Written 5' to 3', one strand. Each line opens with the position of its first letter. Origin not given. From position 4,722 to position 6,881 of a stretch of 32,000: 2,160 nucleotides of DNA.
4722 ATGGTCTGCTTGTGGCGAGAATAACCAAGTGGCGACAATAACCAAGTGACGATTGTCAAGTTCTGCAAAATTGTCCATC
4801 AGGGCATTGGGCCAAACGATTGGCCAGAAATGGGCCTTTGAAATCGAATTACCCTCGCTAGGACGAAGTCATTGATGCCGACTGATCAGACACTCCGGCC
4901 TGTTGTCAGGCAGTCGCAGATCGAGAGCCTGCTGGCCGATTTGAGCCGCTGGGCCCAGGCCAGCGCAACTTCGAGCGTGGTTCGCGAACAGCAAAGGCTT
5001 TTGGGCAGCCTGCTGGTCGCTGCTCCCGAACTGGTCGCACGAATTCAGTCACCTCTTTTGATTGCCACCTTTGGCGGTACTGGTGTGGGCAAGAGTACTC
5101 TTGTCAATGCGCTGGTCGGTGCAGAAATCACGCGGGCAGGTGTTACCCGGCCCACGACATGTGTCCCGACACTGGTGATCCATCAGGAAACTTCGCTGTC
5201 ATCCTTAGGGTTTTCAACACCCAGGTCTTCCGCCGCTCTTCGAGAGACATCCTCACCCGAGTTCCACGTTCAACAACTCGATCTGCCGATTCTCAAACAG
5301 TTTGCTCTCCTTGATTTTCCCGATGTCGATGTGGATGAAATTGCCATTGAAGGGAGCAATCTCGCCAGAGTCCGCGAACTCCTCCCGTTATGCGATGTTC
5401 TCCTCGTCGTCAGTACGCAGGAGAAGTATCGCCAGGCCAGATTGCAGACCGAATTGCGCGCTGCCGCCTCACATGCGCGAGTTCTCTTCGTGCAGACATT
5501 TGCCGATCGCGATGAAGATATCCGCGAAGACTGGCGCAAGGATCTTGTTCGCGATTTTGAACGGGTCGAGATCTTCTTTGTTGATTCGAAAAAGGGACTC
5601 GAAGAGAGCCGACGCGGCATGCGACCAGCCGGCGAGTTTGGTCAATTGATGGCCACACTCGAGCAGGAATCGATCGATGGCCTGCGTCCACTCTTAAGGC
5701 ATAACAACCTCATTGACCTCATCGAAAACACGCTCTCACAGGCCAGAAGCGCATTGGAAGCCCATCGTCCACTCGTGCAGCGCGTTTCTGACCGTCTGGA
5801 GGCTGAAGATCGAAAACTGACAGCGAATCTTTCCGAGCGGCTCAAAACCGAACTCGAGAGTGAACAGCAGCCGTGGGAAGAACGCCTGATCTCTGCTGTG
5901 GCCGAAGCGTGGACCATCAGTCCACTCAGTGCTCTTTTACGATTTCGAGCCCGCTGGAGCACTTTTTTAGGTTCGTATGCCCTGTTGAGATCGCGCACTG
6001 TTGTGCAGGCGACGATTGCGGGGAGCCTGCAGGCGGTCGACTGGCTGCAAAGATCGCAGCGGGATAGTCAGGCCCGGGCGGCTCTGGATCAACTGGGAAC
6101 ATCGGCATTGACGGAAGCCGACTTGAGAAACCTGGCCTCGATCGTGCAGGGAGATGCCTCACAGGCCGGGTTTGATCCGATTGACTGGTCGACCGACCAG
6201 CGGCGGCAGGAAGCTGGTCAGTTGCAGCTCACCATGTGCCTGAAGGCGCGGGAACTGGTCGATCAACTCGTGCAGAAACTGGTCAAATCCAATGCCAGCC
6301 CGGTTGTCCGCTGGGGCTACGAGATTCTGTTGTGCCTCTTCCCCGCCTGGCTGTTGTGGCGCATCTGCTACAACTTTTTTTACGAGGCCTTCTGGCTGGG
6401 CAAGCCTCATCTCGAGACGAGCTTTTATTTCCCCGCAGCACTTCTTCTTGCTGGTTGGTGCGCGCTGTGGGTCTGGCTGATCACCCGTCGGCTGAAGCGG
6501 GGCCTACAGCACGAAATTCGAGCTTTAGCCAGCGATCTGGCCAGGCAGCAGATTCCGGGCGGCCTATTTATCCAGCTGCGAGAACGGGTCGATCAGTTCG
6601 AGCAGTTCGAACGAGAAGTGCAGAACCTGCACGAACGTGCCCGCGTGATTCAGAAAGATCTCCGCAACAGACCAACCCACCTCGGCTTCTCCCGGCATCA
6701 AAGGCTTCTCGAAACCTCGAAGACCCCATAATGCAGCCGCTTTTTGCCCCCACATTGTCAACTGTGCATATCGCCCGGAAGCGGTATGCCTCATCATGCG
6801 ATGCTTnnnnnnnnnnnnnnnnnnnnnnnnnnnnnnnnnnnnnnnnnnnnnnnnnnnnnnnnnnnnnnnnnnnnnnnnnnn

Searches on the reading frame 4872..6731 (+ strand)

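Call 71: search_protein_families(library=pfam, proteins=[window:4872-6731:+], max_evalue=0.001)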
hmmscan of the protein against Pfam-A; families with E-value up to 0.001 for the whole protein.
window:4872-6731:+ (619 aa): 2 families
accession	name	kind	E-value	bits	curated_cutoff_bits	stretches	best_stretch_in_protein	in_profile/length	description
PF00350.29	Dynamin_N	-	2.4e-05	24.9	27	1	64-136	1-68/168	Dynamin family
PF01926.29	MMR_HSR1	-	9.7e-05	22.9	21.9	1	64-189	2-92/113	50S ribosome-binding GTPase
